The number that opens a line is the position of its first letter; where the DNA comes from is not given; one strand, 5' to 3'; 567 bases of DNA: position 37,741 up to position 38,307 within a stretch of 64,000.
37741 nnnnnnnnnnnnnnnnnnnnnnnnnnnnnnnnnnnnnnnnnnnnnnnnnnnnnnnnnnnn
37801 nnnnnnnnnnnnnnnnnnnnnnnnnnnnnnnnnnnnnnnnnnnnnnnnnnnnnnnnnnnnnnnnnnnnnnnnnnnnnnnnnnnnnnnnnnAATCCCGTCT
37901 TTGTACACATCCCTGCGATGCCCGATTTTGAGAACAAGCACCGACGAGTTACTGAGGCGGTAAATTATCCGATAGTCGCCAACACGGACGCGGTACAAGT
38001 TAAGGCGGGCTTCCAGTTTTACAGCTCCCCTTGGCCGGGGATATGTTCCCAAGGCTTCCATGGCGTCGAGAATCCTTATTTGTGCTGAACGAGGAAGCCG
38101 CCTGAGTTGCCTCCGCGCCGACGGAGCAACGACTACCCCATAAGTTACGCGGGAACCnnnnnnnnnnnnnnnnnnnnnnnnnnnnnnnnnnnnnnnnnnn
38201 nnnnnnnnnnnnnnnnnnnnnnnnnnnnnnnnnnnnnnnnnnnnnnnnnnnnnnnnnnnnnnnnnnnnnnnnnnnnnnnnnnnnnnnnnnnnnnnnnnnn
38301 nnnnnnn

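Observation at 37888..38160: RelE/ParE toxin ORF has no start codon and is in frame with its antitoxin, separated only by TGA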

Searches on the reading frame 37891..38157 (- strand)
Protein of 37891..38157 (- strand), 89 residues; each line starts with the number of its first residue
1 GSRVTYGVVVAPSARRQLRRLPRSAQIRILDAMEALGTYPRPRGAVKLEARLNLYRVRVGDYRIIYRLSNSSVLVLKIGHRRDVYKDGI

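Call 4: search_protein_families(library=pfam, proteins=[window:37891-38157:-], max_evalue=0.01)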
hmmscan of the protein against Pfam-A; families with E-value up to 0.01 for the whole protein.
window:37891-38157:- (89 aa): 1 family
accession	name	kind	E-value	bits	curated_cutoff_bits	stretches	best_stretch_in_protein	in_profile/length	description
PF05016.21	ParE_toxin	-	1.1e-11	45.6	23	1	8-85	1-89/89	ParE toxin of type II toxin-antitoxin system, parDE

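Call 5: search_protein_families(library=ncbifam, proteins=[window:37891-38157:-], max_evalue=0.01)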
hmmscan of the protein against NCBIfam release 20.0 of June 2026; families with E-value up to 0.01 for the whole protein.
window:37891-38157:- (89 aa): 0 families

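Call 6: find_homologous_proteins(query=window:37891-38148:-)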
Query window:37891-38148:- (86 aa): 308 proteins with E <= 0.001 among 315 candidates; the best 120 are listed.
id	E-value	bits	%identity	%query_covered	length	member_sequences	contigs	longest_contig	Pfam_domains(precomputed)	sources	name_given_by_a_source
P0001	2.8e-39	150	87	99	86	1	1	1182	PF05016.22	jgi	jgi:mRNA interferase RelE/StbE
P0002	3.5e-39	150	85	99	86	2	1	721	PF05016.22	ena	-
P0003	3.7e-39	150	87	98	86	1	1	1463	PF05016.22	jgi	jgi:mRNA interferase RelE/StbE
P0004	2.8e-37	144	85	98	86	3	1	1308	PF05016.22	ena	-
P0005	3.1e-36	140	85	97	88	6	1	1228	PF05016.22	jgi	jgi:mRNA interferase RelE/StbE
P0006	4.0e-35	137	80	99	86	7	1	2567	PF05016.22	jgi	-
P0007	2.1e-28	115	100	66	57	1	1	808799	PF05016.22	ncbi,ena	-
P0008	1.6e-24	103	63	94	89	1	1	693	PF05016.22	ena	-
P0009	5.9e-24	101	89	65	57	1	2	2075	PF05016.22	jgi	jgi:mRNA interferase RelE/StbE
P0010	2.1e-20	90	56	97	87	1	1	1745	PF05016.22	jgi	jgi:mRNA interferase RelE/StbE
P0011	2.1e-20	90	58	94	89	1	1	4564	PF05016.22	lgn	-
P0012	3.9e-20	89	55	98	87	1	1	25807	PF05973.21,PF05016.22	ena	-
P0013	5.3e-20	89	55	99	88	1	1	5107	PF05016.22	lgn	-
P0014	2.2e-19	87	54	97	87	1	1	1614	PF05016.22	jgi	jgi:mRNA interferase RelE/StbE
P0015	3.3e-19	86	52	99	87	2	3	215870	PF05016.22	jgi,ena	-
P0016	1.1e-18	85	52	97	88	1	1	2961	PF05016.22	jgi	jgi:mRNA interferase RelE/StbE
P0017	1.1e-18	84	51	97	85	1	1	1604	PF05016.22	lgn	-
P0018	1.2e-18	84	54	97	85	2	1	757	PF05016.22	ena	-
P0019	1.3e-18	84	56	97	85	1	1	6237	PF05016.22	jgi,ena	-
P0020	2.7e-18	83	53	94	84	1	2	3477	PF05016.22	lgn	-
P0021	3.1e-18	83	54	97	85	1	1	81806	PF05016.22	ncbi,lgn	-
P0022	3.2e-18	83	54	94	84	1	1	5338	PF05016.22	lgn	-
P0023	3.2e-18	83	58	94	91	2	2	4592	PF05016.22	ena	-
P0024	3.4e-18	83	53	97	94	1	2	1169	PF05016.22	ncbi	-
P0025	4.4e-18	83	52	97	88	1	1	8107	PF15781.13,PF05016.22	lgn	-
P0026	4.7e-18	82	54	95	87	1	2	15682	PF05973.21,PF05016.22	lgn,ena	-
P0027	8.7e-18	82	49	99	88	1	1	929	PF05016.22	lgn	-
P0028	1.2e-17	81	54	97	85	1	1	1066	PF05016.22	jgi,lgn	jgi:mRNA interferase RelE/StbE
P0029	1.4e-17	81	54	94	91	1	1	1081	PF05016.22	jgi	jgi:mRNA interferase RelE/StbE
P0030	1.5e-17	81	55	97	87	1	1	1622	PF05016.22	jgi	jgi:mRNA interferase RelE/StbE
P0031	1.5e-17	81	53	98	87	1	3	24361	PF05016.22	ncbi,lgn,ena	-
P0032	2.0e-17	80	53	97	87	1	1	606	PF05016.22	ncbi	-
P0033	3.8e-17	80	53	94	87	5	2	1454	PF05016.22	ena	-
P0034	4.7e-17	79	53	97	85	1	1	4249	PF05016.22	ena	-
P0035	4.7e-17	79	49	97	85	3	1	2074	PF05016.22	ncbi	-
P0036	4.8e-17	79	52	95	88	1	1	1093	PF18389.9,PF05016.22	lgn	-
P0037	4.9e-17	79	53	97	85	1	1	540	PF05016.22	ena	-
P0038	5.5e-17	79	55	97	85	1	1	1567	PF05016.22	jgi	jgi:mRNA interferase RelE/StbE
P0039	5.9e-17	79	51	97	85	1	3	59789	PF05016.22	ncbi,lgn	-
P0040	6.3e-17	79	49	95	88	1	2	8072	PF05016.22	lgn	-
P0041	9.4e-17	78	52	97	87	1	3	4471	PF05016.22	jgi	jgi:mRNA interferase RelE/StbE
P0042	1.0e-16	78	52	94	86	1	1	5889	PF05973.21,PF05016.22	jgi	jgi:mRNA interferase RelE/StbE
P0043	1.0e-16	78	51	94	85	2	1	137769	PF05016.22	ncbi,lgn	-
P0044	1.1e-16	78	52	94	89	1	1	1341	PF05016.22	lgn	-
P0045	1.2e-16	78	48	97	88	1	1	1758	PF05016.22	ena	-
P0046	1.3e-16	78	54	92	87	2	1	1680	PF05016.22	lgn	-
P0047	1.3e-16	78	45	99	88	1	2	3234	PF05016.22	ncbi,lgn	-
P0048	1.3e-16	78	50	95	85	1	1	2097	PF05016.22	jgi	jgi:mRNA interferase RelE/StbE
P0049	1.5e-16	78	53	97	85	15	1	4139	PF05016.22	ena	-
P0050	1.6e-16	78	52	97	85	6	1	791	PF05016.22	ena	-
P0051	2.0e-16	77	49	97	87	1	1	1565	PF05016.22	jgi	jgi:mRNA interferase RelE/StbE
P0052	2.5e-16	77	54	97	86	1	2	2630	PF05016.22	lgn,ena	-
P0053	2.5e-16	77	46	97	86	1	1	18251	PF05016.22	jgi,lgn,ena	-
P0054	3.0e-16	77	54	97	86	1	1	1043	PF05016.22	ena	-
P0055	3.0e-16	77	51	97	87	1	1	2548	PF05016.22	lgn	-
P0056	3.0e-16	77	47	97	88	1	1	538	PF05016.22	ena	-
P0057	3.2e-16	77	53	94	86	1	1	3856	PF05016.22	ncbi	ncbi:type II toxin-antitoxin system RelE/ParE family toxin [Myxococcota bacterium]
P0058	3.3e-16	77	52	95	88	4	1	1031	PF18389.9,PF05016.22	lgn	-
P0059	3.6e-16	76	48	97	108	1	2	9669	PF05016.22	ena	-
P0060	4.5e-16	76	52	95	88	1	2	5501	PF05016.22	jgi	jgi:mRNA interferase RelE/StbE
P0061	4.6e-16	76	48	97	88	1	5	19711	PF05016.22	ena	-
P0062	4.8e-16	76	44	95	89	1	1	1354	PF05016.22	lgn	-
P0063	5.2e-16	76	51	95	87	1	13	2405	PF05016.22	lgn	-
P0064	5.9e-16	76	51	97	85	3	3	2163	PF18389.9,PF05016.22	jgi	-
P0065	6.8e-16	76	52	97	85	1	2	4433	PF05016.22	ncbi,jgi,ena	jgi:mRNA interferase RelE/StbE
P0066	6.9e-16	76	51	97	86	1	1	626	PF05016.22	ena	-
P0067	6.9e-16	76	53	97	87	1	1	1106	PF05016.22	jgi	jgi:mRNA interferase RelE/StbE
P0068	7.5e-16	75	49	94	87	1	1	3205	PF05016.22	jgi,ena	-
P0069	8.6e-16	75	55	97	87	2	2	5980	PF05016.22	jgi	jgi:mRNA interferase RelE/StbE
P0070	9.6e-16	75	48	97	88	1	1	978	PF05016.22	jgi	-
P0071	1.0e-15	75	51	97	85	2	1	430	PF05016.22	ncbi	-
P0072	1.0e-15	75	51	97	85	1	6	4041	PF05016.22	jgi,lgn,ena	jgi:mRNA interferase RelE/StbE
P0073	1.2e-15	75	49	94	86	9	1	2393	PF05016.22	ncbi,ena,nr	ncbi:MAG TPA: type II toxin-antitoxin system RelE/ParE family toxin [Polyangia bacterium]|nr:type II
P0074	1.2e-15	75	52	97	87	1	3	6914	PF05016.22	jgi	-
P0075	1.3e-15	75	47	97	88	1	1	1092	PF05016.22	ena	-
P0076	1.4e-15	75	50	95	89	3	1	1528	PF05016.22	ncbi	-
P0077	1.4e-15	75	46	97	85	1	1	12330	PF18389.9,PF05016.22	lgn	-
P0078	1.7e-15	74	48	98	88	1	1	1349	PF05016.22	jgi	jgi:mRNA interferase RelE/StbE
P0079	1.8e-15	74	47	97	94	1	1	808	PF05016.22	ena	-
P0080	1.8e-15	74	48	95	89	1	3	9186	PF05016.22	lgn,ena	-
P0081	2.0e-15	74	49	94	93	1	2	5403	PF05016.22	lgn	-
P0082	3.0e-15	74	49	94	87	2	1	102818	PF05016.22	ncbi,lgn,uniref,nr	ncbi:type II toxin-antitoxin system RelE/ParE family toxin [Schaalia canis]|uniref:Type II toxin-ant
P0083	3.0e-15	74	47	97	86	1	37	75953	PF05016.22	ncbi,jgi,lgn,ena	-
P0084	3.2e-15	73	51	97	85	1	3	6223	PF05016.22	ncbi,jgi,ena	jgi:mRNA interferase RelE/StbE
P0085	3.3e-15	73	51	97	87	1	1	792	PF05016.22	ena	-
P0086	3.4e-15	73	52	95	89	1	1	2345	PF05016.22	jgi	jgi:mRNA interferase RelE/StbE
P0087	3.6e-15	73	51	97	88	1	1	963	PF05016.22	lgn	-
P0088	4.3e-15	73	51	97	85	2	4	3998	PF05016.22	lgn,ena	-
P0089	4.4e-15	73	46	95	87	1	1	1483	PF05016.22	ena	-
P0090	4.9e-15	73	52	95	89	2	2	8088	PF05016.22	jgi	jgi:mRNA interferase RelE/StbE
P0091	5.0e-15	73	46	97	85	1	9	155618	PF05016.22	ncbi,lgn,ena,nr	ncbi:MAG: type II toxin-antitoxin system RelE/ParE family toxin [Candidatus Marinimicrobia bacterium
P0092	5.2e-15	73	51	97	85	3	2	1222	PF05016.22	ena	-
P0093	5.2e-15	73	52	94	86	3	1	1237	PF05016.22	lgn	-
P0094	5.3e-15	73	50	94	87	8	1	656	PF05016.22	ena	-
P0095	5.3e-15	73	49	97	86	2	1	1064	PF05016.22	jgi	-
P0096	5.4e-15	73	46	97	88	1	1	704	PF05016.22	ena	-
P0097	5.4e-15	73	49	97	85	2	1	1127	PF05016.22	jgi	jgi:mRNA interferase RelE/StbE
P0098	5.6e-15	73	51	97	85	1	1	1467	PF05016.22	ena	-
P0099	5.6e-15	73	49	94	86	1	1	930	PF05016.22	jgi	jgi:mRNA interferase RelE/StbE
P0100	5.8e-15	73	48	97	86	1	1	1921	PF05016.22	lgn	-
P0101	7.4e-15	72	57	86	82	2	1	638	PF05016.22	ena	-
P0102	7.7e-15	72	48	97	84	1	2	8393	PF05016.22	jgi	jgi:mRNA interferase RelE/StbE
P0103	9.2e-15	72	47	94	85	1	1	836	PF05016.22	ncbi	-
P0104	9.9e-15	72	51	94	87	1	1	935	PF05016.22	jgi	jgi:mRNA interferase RelE/StbE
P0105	1.1e-14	72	50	95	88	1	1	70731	PF05016.22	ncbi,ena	-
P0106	1.2e-14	72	47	97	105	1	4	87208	PF05016.22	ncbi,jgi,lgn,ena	ncbi:MAG: type II toxin-antitoxin system RelE/ParE family toxin [Thermodesulfobacteriota bacterium]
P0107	1.2e-14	72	48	97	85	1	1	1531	PF05016.22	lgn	-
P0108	1.3e-14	72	47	97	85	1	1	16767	PF05016.22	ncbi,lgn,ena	-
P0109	1.3e-14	72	46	90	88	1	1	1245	PF15781.13,PF05016.22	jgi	jgi:mRNA interferase RelE/StbE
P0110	1.4e-14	71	51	94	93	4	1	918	PF05016.22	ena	-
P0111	1.7e-14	71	53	87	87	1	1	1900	PF05016.22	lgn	-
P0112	1.7e-14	71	50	95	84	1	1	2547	PF05016.22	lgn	-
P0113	1.8e-14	71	47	97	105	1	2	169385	PF05016.22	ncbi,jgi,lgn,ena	jgi:mRNA interferase RelE/StbE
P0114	1.8e-14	71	46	97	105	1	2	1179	PF05016.22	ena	-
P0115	2.1e-14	71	51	92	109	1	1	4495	PF05016.22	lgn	-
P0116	2.1e-14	71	49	94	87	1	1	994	PF15781.13,PF05016.22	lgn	-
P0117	2.2e-14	71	46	97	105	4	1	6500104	PF05016.22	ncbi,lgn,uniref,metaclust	ncbi:type II toxin-antitoxin system RelE family toxin [Desulfomonile tiedjei]|uniref:type II toxin-a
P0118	2.4e-14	71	48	94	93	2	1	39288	PF05016.22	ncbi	-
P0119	2.6e-14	71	48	95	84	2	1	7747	PF05016.22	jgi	jgi:mRNA interferase RelE/StbE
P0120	2.8e-14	71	48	97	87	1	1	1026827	PF05016.22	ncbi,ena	-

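Call 8: find_encoding_contigs(protein=P0009, flank=2000)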
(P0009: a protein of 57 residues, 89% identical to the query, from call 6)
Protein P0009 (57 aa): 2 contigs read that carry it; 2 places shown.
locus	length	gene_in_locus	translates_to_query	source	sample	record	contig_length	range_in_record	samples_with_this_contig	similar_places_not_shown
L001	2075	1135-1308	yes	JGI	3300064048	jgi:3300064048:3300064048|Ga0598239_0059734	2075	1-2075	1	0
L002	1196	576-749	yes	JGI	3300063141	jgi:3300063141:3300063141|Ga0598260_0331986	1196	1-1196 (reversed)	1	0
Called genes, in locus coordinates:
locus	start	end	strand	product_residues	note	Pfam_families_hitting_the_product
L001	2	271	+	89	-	?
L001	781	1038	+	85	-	PF02604:PhdYeFM_antitox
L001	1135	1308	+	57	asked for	PF05016:ParE_toxin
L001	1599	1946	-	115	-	PF00005:ABC_tran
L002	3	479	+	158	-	?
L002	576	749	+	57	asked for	PF05016:ParE_toxin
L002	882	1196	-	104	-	?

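Call 9: find_encoding_contigs(protein=P0007, flank=3000)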
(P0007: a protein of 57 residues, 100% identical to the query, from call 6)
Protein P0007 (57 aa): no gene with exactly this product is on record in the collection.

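Call 10: find_encoding_contigs(protein=P0001, flank=2000)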
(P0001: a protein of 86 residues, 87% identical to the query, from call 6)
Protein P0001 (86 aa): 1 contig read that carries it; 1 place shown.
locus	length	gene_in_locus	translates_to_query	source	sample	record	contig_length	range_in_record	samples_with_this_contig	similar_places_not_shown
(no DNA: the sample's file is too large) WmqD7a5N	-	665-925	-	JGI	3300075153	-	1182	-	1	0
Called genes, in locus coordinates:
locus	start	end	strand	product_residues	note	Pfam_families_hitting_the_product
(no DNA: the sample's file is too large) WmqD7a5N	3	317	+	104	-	?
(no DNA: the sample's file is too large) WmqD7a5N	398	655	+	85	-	PF02604:PhdYeFM_antitox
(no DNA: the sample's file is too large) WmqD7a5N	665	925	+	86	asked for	PF05016:ParE_toxin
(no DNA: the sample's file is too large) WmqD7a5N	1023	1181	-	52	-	?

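Call 14: find_related_loci(query=window:37891-38148:-, collection=genome_contigs, flank=3000)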
Query window:37891-38148:- (86 aa) in genome_contigs; peptide patterns used: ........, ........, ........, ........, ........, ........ (x = any residue, [..] = any of these).
598 stretches matched a pattern; 240 encode a relative of the query (tblastn E <= 1e-3); the best 80 are kept; 80 distinct loci.
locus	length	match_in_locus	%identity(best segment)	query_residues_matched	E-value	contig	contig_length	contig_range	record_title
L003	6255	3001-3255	81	1-85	3e-40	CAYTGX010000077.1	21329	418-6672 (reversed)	MAG TPA_asm: uncultured Spirochaetaceae bacterium isolate binchicken_co54_275 genome assembly, contig: NODE_4345_length_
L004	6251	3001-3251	76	1-84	3e-25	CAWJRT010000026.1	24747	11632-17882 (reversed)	MAG: uncultured Spirochaetota bacterium isolate MFD01476.bin.2.154 genome assembly, contig: contig_47722, whole genome s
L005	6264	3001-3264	48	1-86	6e-22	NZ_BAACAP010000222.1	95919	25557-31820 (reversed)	Scytonema sp. NUACC26 sequence222, whole genome shotgun sequence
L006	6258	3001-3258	42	1-84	4e-21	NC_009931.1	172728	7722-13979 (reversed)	Acaryochloris marina MBIC11017 plasmid pREB6, complete sequence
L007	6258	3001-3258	44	1-84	8e-21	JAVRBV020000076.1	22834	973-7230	MAG: Nostoc sp. CreGUA01 Nostoc_sp_CreGUA01_76, whole genome shotgun sequence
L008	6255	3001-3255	48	1-83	2e-19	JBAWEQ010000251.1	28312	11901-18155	MAG: Acidobacteriota bacterium isolate MFD02204_ilm_asm_bin14 k127_273261, whole genome shotgun sequence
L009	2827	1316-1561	44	3-82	2e-19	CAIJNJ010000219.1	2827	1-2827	MAG: uncultured Bacteroidetes bacterium isolate VK_bin-2584 genome assembly, contig: bin-2584:219/570, whole genome shot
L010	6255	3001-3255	49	1-83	2e-19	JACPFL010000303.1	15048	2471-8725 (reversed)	MAG: Deltaproteobacteria bacterium isolate NC_groundwater_360_Ag_B-0.1um_69_10 GD18-4_B1_scaffold_1960890, whole genome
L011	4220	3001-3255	46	1-83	3e-19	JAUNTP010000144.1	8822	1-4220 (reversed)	MAG: Mobilicoccus sp. isolate S5R_Sa_22 NODE_2361_length_8822_cov_13.082354, whole genome shotgun sequence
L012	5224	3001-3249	48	3-83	4e-19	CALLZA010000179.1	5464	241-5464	MAG TPA_asm: uncultured Ardenticatenia bacterium isolate ERR712384_bin.8_CONCOCT_v1.1_MAG genome assembly, contig: ERZ17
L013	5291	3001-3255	48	1-84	6e-19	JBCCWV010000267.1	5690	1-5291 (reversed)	MAG: Verrucomicrobiota bacterium isolate P01_F01_bin.11 k141_1494161_length_5690_cov_8.0000, whole genome shotgun sequen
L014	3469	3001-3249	45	3-83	6e-19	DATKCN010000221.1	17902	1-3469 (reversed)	MAG TPA_asm: Thermomicrobiales bacterium isolate SMAG_U14447 k141_380608, whole genome shotgun sequence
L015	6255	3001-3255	45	1-83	1e-18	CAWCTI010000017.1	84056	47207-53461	MAG: uncultured delta proteobacterium isolate MFD01476.bin.2.13 genome assembly, contig: contig_32577, whole genome shot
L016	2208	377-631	46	1-83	1e-18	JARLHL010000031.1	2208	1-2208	MAG: Desulfocapsaceae bacterium isolate MAG_CA64 MetaCoAG_Bin_64_Anoxic_k141_449290, whole genome shotgun sequence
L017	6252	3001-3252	48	2-83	1e-18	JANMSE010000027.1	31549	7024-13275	MAG: Deltaproteobacteria bacterium isolate SOY_29_metabat_500 SOY_29_k141_225400, whole genome shotgun sequence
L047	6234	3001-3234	46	10-85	9e-16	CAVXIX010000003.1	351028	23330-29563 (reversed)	MAG: uncultured Actinomycetota bacterium isolate MFD09212.bin.2.114 genome assembly, contig: contig_15582, whole genome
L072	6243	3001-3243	41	5-83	2e-13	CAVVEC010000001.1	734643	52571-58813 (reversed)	MAG: uncultured Acidobacteriota bacterium isolate MFD02248.bin.2.91 genome assembly, contig: contig_12024, whole genome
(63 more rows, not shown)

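Call 18: find_related_loci(query=A1, collection=metagenome_contigs, flank=2500)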
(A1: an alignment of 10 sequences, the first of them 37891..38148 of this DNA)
Query A1 (86 aa) in metagenome_contigs; peptide patterns used: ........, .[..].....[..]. (x = any residue, [..] = any of these).
600 stretches matched a pattern (row limit reached: there are more); 530 encode a relative of the query (tblastn E <= 1e-3); the best 80 are kept; 80 distinct loci.
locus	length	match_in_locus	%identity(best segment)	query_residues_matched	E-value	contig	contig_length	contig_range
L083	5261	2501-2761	52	1-85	1e-24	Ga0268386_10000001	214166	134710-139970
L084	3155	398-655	50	1-83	9e-24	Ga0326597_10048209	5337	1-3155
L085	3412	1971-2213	54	3-83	2e-23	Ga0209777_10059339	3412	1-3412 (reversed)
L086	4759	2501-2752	46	2-83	2e-23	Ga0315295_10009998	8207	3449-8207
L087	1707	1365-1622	52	1-84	7e-23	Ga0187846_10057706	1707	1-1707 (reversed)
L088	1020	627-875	52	1-84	4e-23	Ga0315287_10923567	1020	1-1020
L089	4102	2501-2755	52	1-83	1e-22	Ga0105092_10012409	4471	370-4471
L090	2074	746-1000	51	1-83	2e-22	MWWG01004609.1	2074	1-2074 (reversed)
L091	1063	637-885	49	3-83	1e-21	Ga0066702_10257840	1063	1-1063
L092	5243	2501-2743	51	3-83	2e-21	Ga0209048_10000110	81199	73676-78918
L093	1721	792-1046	52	1-83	5e-21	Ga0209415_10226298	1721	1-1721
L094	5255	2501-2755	48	1-83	6e-21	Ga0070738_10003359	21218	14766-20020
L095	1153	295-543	49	3-83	1e-20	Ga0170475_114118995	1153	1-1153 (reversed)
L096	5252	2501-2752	43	1-82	2e-20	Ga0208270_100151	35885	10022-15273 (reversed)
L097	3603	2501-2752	43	1-82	2e-20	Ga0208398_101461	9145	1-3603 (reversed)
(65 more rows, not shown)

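Call 19: find_encoding_contigs(protein=P0002, flank=2000)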
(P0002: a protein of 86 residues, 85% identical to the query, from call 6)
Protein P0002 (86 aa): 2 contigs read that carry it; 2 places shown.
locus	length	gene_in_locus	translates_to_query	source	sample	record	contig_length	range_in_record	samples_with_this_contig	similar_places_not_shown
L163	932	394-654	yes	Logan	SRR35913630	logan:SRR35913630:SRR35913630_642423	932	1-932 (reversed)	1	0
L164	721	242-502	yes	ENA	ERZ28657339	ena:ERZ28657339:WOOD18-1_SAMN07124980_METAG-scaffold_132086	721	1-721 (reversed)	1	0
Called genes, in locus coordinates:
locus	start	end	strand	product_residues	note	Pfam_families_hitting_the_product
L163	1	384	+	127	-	?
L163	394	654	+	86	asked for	PF05016:ParE_toxin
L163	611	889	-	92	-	-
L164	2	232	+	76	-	?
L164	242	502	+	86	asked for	PF05016:ParE_toxin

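Call 20: find_encoding_contigs(protein=P0003, flank=2000)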
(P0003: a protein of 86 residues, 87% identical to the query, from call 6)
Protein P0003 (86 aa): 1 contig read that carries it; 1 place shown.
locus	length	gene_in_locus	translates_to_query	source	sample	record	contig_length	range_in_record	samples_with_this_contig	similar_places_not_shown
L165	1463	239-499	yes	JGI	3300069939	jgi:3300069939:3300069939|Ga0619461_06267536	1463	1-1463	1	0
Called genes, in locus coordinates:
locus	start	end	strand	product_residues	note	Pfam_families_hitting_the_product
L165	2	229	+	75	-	?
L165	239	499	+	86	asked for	PF05016:ParE_toxin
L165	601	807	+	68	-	-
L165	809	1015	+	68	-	PF10049:DUF2283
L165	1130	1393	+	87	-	PF07927:HicA_toxin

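Call 21: find_encoding_contigs(protein=P0004, flank=2000)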
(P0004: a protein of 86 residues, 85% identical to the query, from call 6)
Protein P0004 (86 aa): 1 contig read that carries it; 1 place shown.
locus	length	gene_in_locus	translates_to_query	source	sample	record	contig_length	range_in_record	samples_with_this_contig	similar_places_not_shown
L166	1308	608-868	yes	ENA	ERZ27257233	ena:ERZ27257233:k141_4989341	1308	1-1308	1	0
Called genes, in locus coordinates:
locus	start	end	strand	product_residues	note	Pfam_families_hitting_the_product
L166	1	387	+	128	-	?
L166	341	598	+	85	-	PF02604:PhdYeFM_antitox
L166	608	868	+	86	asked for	PF05016:ParE_toxin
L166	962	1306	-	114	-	?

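Call 22: find_encoding_contigs(protein=P0005, flank=2000)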
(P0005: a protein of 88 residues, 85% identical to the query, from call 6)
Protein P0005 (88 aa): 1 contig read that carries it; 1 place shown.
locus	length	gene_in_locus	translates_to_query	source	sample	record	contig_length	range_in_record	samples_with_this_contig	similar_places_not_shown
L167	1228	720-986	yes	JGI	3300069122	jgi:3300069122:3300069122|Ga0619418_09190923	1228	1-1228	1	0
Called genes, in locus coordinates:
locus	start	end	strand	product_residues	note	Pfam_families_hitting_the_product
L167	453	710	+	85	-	PF02604:PhdYeFM_antitox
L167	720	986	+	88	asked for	PF05016:ParE_toxin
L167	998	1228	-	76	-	?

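Call 23: find_encoding_contigs(protein=P0006, flank=2000)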
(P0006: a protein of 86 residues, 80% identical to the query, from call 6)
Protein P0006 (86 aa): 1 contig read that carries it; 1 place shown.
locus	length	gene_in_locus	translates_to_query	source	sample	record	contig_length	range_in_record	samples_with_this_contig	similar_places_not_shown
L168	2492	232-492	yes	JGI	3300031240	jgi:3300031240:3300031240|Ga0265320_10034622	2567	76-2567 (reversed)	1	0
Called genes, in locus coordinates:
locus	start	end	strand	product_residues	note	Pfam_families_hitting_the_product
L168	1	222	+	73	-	?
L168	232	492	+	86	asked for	PF05016:ParE_toxin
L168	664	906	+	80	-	PF04014:MazE_antitoxin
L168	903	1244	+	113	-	PF02452:PemK_toxin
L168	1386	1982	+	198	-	PF00440:TetR_N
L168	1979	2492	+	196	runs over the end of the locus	?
